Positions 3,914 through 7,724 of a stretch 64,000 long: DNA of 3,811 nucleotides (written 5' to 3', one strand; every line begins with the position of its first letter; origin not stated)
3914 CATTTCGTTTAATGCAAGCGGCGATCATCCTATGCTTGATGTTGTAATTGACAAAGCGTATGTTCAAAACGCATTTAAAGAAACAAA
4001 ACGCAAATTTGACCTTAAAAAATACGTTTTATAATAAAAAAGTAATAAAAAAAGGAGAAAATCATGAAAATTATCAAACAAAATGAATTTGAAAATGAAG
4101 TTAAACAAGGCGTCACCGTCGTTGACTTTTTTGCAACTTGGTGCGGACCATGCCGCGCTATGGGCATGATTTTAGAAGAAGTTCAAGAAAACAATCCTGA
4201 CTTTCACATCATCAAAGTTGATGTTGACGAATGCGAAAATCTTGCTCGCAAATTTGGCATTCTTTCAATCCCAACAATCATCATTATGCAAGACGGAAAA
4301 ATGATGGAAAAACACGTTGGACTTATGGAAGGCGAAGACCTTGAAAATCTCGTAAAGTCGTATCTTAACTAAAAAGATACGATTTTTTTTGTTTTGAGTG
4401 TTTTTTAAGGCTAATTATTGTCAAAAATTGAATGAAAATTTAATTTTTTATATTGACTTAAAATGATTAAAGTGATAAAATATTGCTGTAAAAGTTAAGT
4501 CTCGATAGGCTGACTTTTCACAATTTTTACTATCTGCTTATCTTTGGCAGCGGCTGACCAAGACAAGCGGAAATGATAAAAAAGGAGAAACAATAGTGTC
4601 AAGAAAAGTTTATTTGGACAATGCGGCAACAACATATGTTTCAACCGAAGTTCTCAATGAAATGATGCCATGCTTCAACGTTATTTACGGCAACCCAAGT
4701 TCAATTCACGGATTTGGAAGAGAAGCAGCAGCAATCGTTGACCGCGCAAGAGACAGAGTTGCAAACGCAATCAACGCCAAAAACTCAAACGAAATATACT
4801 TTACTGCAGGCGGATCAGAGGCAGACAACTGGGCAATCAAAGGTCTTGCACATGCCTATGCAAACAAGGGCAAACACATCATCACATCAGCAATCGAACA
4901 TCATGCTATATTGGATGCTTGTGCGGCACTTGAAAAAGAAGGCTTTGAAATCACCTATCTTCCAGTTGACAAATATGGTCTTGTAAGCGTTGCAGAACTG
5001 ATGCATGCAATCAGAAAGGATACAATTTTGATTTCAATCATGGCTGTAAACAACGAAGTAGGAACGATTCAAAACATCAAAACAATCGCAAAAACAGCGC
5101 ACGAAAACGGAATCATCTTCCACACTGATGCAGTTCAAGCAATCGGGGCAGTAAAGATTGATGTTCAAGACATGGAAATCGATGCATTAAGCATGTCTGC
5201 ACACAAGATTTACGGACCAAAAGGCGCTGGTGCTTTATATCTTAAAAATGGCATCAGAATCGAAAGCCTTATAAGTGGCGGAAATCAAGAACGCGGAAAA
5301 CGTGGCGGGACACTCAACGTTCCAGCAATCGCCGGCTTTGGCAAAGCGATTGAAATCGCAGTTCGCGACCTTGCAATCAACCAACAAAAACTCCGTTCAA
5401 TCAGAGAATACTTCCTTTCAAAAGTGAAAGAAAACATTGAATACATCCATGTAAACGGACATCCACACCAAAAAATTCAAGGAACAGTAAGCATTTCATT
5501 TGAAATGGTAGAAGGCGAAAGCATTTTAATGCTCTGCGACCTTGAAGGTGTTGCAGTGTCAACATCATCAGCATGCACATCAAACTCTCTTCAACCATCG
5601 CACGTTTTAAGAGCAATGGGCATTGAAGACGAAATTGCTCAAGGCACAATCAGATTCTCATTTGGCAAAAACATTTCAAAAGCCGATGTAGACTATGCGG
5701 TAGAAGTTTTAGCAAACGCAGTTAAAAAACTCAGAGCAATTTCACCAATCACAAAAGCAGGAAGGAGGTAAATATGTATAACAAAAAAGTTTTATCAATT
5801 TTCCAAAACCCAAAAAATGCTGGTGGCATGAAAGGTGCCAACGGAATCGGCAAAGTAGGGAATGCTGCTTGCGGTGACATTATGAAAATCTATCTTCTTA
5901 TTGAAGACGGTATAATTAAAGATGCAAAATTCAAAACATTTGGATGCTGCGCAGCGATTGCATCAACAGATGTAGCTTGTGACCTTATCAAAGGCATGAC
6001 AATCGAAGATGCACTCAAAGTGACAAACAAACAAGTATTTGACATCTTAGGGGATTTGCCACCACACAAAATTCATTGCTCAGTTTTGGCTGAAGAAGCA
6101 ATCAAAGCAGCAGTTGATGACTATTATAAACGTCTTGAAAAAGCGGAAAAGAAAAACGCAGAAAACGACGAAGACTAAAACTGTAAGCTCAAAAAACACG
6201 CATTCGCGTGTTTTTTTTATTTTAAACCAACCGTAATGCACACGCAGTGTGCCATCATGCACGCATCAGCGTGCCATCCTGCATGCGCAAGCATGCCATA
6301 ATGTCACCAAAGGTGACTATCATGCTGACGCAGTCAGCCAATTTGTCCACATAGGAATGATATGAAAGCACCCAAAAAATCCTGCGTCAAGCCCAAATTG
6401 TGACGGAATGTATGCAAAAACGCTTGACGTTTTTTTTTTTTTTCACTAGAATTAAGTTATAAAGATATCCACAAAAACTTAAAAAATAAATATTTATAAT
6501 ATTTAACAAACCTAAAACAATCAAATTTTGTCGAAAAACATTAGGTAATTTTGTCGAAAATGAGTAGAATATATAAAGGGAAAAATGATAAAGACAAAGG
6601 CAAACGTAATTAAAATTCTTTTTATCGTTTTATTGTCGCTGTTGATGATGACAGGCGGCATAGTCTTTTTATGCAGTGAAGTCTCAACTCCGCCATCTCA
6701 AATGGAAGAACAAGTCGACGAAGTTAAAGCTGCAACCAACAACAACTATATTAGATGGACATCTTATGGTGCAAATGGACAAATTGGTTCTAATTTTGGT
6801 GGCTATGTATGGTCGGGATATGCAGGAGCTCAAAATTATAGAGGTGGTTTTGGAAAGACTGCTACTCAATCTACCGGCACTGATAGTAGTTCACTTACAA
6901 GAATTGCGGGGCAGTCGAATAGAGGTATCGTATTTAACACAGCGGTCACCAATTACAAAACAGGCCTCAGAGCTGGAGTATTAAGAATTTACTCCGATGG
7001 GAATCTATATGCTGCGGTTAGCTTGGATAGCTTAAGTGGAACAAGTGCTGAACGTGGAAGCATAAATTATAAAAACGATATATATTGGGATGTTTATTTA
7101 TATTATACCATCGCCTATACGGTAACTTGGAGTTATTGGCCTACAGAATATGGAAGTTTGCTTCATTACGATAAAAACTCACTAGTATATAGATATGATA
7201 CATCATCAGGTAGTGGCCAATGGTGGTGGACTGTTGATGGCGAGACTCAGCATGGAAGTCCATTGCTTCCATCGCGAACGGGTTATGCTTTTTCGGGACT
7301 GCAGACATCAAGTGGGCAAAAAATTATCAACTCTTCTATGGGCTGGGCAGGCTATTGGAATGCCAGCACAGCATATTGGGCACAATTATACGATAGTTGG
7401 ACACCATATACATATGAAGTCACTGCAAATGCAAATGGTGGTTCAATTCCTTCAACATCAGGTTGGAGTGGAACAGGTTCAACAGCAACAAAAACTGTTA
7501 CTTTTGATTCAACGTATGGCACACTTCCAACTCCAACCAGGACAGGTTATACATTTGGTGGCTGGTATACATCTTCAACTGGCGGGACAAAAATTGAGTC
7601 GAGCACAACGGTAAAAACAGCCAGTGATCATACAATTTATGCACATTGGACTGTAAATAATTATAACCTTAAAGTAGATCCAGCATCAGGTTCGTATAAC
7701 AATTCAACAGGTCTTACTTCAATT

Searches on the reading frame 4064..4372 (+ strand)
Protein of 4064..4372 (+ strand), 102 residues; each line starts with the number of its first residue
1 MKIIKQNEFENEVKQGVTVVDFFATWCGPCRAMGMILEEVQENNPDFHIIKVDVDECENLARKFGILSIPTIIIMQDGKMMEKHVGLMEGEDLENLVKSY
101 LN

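Call 30: find_encoding_contigs(protein=window:4064-4372:+, flank=3000, max_places=10)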
Protein window:4064-4372:+ (102 aa): 23 contigs read that carry it; 3 places shown.
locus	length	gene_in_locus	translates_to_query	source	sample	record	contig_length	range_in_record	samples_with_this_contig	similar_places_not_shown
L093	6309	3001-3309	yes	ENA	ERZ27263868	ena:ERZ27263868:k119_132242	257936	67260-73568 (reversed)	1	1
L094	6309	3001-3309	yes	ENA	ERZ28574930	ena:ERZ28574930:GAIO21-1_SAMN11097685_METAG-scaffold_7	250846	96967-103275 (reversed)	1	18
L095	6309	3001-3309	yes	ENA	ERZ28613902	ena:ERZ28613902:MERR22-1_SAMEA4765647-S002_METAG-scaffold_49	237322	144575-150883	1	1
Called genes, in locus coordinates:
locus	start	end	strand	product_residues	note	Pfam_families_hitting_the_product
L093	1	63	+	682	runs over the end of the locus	PF01751:Toprim, PF01131:Topoisom_bac, PF01396:Zn_ribbon_Top1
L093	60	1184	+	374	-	PF00070:Pyr_redox (weak), PF01134:GIDA (weak), PF07992:Pyr_redox_2, PF13738:Pyr_redox_3 (weak), PF01134:GIDA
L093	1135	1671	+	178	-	PF00227:Proteasome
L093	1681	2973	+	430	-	PF00004:AAA (faint), PF07728:AAA_5 (faint), PF07724:AAA_2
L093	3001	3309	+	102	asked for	PF00085:Thioredoxin, PF14595:Thioredoxin_9 (weak), PF13098:Thioredoxin_2, PF13905:Thioredoxin_8 (faint)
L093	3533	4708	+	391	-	PF00266:Aminotran_5, PF01212:Beta_elim_lyase (weak)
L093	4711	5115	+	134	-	PF01592:NifU_N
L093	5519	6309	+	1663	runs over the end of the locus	PF09479:Flg_new, PF07581:Glug (faint)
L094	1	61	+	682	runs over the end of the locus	PF01751:Toprim, PF01131:Topoisom_bac, PF01396:Zn_ribbon_Top1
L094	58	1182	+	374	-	PF00070:Pyr_redox (weak), PF01134:GIDA (weak), PF07992:Pyr_redox_2, PF13738:Pyr_redox_3 (weak), PF01134:GIDA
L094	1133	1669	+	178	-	PF00227:Proteasome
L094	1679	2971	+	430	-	PF00004:AAA (faint), PF07728:AAA_5 (faint), PF07724:AAA_2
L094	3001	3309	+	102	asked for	PF00085:Thioredoxin, PF14595:Thioredoxin_9 (weak), PF13098:Thioredoxin_2, PF13905:Thioredoxin_8 (faint)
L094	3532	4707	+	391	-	PF00266:Aminotran_5, PF01212:Beta_elim_lyase (weak)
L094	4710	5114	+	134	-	PF01592:NifU_N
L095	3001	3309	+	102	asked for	PF00085:Thioredoxin, PF14595:Thioredoxin_9 (weak), PF13098:Thioredoxin_2, PF13905:Thioredoxin_8 (faint)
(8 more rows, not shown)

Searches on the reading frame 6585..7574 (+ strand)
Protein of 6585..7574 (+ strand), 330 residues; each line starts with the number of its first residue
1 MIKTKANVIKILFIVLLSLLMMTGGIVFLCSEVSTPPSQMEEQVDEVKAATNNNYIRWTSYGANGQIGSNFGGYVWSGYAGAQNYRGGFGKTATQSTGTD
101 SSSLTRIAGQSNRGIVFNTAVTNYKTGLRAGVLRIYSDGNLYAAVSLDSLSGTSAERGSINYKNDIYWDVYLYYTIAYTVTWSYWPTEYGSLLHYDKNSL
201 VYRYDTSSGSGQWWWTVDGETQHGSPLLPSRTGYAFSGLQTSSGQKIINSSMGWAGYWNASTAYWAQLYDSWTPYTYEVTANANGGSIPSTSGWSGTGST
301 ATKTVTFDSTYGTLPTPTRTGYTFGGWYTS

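Call 28: find_homologous_proteins(query=window:6585-7574:+, max_evalue=0.00001)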
Query window:6585-7574:+ (330 aa): 84 proteins with E <= 0.00001 among 2971 candidates.
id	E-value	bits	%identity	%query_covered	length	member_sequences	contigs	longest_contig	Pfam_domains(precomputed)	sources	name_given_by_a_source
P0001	4.5e-78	281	43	99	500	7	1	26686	PF09479.17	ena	-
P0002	1.8e-58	217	48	75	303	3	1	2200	-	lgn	-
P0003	8.3e-32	129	41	31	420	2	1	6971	PF09479.17,PF18998.7,PF02402.23,PF16404.12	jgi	jgi:uncharacterized repeat protein (TIGR02543 family)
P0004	1.2e-29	122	35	33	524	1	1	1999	PF09479.17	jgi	jgi:uncharacterized repeat protein (TIGR02543 family)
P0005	9.3e-29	119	54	32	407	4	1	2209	PF09479.17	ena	-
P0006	8.8e-25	106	40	35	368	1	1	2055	PF09479.17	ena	-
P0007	3.4e-23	101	50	21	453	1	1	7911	PF09479.17,PF18998.7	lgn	-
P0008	5.4e-23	100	48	34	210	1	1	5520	PF09479.17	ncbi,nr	ncbi:MAG: InlB B-repeat-containing protein, partial [Eubacteriales bacterium]|nr:InlB B-repeat-conta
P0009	1.3e-22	99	41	33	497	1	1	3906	PF09479.17,PF18998.7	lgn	-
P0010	3.4e-21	94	43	33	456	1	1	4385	PF09479.17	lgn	-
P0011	3.5e-21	94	38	42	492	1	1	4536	PF09479.17,PF18998.7,PF00188.33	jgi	jgi:uncharacterized repeat protein (TIGR02543 family)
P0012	5.2e-21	94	56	32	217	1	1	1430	PF09479.17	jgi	-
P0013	3.5e-20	91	41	33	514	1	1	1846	PF00712.25,PF09479.17,PF02767.22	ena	-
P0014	4.0e-20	91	46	35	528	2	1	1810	PF09479.17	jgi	-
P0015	8.0e-20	90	44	32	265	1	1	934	PF09479.17,PF18998.7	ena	-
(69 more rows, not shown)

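Call 32: find_encoding_contigs(protein=P0001, flank=2000, max_places=10)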
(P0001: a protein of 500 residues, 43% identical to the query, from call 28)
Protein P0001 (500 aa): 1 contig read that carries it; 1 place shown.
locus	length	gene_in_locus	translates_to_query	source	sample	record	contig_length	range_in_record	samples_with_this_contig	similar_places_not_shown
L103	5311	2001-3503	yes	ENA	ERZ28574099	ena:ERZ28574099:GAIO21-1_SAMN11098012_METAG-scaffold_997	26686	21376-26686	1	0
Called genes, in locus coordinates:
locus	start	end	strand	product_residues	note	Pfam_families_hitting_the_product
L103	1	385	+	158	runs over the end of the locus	-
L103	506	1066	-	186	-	-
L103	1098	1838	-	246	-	-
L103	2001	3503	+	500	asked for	PF09479:Flg_new (faint)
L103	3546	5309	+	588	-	?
